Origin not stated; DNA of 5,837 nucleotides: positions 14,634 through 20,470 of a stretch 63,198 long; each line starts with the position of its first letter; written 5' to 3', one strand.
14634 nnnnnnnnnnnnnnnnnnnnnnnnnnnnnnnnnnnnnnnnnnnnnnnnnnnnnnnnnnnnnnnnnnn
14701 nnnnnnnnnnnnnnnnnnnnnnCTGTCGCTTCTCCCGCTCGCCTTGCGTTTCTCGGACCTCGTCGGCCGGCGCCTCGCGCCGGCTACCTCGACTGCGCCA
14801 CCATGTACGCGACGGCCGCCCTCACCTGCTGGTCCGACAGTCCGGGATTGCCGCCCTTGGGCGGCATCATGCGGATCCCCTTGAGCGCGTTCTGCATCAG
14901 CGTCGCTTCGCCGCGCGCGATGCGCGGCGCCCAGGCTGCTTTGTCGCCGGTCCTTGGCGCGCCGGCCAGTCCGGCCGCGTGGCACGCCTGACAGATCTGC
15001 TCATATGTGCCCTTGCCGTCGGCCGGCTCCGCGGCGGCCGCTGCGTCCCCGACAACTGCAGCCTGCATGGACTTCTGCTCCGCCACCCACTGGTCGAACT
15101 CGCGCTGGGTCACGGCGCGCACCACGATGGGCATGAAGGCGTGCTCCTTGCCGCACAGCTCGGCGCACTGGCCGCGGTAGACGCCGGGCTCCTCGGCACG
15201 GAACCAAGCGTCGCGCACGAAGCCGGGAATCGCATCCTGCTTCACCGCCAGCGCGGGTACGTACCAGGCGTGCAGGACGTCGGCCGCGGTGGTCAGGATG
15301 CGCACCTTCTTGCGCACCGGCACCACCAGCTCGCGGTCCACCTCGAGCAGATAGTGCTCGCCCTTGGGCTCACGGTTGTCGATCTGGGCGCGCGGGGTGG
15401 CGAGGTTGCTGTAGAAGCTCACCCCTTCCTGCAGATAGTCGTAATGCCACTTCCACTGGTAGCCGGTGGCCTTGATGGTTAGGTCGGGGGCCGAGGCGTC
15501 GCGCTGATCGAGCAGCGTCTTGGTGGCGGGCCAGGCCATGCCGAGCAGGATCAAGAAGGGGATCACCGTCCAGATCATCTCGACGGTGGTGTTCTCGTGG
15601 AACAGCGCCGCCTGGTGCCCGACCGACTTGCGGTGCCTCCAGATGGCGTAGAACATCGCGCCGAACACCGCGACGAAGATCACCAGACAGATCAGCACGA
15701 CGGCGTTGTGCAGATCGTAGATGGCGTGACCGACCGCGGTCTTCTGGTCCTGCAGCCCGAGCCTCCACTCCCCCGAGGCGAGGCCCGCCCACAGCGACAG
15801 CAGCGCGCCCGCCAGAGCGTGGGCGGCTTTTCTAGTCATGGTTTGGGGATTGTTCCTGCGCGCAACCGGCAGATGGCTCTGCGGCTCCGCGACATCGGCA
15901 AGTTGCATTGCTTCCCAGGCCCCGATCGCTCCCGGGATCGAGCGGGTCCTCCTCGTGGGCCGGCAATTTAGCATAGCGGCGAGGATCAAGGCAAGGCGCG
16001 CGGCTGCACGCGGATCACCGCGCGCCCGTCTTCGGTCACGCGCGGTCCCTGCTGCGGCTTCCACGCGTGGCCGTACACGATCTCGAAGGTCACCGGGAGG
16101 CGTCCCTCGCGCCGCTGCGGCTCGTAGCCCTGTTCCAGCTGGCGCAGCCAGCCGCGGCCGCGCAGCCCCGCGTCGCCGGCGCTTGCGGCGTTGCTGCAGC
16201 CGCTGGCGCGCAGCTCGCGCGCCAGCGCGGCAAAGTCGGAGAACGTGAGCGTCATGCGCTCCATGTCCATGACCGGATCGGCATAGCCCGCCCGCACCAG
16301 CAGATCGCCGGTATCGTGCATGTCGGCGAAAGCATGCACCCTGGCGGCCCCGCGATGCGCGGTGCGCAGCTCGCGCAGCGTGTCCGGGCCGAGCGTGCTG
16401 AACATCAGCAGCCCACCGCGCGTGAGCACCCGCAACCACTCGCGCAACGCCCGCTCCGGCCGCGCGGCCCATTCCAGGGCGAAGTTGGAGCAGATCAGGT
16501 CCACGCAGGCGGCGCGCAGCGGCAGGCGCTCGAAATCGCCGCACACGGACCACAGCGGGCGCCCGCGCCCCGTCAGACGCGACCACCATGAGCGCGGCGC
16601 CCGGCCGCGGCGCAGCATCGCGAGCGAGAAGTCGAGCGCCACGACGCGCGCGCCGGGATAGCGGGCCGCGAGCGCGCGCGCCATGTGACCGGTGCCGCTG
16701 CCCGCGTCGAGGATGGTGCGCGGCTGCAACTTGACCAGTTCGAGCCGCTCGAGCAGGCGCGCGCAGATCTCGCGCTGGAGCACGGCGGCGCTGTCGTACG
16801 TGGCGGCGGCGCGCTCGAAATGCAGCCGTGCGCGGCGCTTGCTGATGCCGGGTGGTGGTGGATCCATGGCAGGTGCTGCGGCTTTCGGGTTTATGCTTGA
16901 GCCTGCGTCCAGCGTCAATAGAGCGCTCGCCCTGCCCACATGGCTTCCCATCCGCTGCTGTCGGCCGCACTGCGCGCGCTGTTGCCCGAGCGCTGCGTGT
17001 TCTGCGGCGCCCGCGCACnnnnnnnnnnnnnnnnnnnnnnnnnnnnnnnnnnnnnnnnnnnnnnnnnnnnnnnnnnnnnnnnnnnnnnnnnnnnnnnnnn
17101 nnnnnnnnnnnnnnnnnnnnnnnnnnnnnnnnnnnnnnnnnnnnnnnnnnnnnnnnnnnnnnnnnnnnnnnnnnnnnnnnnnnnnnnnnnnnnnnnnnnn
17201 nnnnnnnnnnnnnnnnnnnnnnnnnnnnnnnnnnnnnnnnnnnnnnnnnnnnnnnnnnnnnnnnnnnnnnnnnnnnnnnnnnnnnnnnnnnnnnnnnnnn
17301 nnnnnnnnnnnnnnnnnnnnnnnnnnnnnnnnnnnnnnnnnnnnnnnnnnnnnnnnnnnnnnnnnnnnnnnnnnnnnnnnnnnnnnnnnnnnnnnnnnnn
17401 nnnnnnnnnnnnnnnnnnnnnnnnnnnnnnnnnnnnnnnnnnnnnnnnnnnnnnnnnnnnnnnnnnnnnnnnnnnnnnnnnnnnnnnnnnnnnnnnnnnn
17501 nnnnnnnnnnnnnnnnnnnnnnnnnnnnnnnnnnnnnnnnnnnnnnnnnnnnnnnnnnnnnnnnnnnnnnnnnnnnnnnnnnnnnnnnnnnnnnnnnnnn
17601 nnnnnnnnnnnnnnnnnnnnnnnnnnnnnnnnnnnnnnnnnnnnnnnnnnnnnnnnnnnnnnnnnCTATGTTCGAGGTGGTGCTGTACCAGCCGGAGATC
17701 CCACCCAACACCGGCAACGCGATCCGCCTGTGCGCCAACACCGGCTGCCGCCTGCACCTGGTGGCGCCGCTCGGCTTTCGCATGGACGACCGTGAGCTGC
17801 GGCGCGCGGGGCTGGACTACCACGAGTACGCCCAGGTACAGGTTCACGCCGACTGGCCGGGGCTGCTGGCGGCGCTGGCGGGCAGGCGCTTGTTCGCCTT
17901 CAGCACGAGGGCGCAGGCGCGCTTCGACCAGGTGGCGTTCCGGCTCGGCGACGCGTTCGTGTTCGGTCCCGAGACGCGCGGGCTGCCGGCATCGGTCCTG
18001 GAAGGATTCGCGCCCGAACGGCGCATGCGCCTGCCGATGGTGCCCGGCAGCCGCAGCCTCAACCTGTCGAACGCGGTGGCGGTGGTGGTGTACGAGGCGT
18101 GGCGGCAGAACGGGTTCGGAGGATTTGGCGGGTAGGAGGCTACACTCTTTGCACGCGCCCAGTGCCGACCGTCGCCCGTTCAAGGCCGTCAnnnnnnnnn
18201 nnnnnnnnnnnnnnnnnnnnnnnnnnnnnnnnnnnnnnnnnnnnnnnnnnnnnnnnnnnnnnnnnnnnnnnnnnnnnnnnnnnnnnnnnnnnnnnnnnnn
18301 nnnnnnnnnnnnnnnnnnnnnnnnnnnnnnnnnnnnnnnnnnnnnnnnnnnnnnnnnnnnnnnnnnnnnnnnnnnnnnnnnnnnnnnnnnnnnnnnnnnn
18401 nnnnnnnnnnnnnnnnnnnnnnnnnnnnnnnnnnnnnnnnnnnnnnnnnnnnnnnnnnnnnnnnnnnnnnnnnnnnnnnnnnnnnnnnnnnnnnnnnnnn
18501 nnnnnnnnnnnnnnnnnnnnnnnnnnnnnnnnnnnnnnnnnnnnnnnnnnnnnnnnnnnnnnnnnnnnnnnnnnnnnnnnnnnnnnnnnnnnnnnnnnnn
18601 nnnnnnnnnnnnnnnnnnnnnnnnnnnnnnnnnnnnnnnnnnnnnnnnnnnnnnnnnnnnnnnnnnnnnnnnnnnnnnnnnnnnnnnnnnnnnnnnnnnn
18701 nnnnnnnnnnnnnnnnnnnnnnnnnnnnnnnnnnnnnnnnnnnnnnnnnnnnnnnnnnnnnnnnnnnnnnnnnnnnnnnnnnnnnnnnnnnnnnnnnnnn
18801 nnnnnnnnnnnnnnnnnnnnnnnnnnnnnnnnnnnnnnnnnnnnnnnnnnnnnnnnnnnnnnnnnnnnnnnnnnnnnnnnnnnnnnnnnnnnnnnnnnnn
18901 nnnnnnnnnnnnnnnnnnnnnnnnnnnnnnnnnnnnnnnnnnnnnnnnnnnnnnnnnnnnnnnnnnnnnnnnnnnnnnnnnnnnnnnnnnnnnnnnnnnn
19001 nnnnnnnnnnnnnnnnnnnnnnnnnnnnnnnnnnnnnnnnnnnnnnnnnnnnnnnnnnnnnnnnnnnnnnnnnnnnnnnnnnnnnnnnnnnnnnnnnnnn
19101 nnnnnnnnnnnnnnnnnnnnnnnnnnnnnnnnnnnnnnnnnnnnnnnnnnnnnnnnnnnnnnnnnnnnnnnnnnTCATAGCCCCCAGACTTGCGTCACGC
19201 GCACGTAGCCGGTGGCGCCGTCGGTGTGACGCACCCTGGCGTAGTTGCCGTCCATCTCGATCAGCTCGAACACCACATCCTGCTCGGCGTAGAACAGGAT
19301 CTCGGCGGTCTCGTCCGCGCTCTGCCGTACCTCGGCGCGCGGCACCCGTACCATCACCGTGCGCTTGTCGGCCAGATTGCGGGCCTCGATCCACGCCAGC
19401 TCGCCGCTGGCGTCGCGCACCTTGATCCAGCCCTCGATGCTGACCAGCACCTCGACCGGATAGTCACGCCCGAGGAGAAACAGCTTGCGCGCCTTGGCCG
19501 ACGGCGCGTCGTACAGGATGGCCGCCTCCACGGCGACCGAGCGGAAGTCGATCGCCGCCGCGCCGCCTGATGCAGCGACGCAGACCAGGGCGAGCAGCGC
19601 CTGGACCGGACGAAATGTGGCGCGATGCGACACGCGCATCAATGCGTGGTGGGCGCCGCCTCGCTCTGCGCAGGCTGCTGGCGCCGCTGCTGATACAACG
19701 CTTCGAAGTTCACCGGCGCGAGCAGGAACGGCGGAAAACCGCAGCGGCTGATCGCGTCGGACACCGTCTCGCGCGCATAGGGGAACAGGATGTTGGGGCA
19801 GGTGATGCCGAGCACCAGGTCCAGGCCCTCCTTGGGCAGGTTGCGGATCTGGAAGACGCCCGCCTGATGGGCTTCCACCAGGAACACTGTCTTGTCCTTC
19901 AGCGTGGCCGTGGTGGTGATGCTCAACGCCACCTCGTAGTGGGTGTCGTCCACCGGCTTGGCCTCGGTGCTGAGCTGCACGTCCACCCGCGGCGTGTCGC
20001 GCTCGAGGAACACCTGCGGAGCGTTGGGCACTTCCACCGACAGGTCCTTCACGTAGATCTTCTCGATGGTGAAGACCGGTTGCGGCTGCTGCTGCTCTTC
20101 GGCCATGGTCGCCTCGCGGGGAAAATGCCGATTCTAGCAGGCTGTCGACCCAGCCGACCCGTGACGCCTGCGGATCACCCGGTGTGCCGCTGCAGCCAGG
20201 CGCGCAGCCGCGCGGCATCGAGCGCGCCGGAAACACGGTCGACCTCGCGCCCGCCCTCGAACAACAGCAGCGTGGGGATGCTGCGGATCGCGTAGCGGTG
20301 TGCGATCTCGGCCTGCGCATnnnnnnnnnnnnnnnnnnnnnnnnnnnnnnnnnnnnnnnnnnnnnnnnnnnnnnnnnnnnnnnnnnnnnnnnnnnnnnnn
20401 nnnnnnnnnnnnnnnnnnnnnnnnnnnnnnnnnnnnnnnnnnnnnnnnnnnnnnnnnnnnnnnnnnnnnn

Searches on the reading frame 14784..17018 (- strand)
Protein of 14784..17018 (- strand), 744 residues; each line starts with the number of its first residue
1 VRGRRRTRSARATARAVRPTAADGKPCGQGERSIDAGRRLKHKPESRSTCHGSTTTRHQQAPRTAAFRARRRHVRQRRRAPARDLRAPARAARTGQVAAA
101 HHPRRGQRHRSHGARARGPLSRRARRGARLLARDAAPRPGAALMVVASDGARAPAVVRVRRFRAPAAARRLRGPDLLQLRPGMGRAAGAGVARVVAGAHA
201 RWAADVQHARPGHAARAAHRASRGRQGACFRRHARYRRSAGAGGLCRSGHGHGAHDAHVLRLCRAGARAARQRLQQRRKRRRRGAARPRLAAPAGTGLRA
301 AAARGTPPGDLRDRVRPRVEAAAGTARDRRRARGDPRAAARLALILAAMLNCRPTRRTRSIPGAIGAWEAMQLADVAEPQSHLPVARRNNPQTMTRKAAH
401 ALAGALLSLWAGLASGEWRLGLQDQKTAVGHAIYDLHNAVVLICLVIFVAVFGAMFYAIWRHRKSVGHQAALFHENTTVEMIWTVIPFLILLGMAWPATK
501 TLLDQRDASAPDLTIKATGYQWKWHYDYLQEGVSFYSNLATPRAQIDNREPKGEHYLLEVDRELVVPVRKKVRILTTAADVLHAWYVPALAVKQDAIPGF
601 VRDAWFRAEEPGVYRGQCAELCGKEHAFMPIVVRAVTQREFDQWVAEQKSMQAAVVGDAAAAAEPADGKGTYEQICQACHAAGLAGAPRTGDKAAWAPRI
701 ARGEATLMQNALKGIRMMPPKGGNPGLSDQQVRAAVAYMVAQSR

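Call 47: search_protein_families(library=pfam, proteins=[window:14784-17018:-], max_evalue=0.00001)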
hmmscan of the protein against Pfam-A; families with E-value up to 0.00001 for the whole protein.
window:14784-17018:- (744 aa): 3 families
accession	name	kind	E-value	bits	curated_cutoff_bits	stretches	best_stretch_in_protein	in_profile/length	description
PF00116.26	COX2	-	3.4e-37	127.4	22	1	513-636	1-120/120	Cytochrome C oxidase subunit II, periplasmic domain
PF02790.20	COX2_TM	-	2.4e-15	56.9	22.8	1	417-498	3-85/88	Cytochrome C oxidase subunit II, transmembrane domain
PF13442.11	Cytochrome_CBB3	-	1.5e-13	51.3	27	1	664-739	2-68/68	Cytochrome C oxidase, cbb3-type, subunit III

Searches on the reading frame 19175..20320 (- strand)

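Call 47: search_protein_families(library=pfam, proteins=[window:19175-20320:-], max_evalue=0.00001)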
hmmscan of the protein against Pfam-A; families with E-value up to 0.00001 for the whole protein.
window:19175-20320:- (381 aa): 2 families
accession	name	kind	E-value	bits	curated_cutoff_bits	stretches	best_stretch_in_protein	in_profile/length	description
PF06347.19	SH3_4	-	7.9e-22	77.2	24.1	2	327-380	3-56/56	Bacterial SH3 domain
PF08239.17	SH3_3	-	4.9e-12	46.3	27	0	266-316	2-53/54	Bacterial SH3 domain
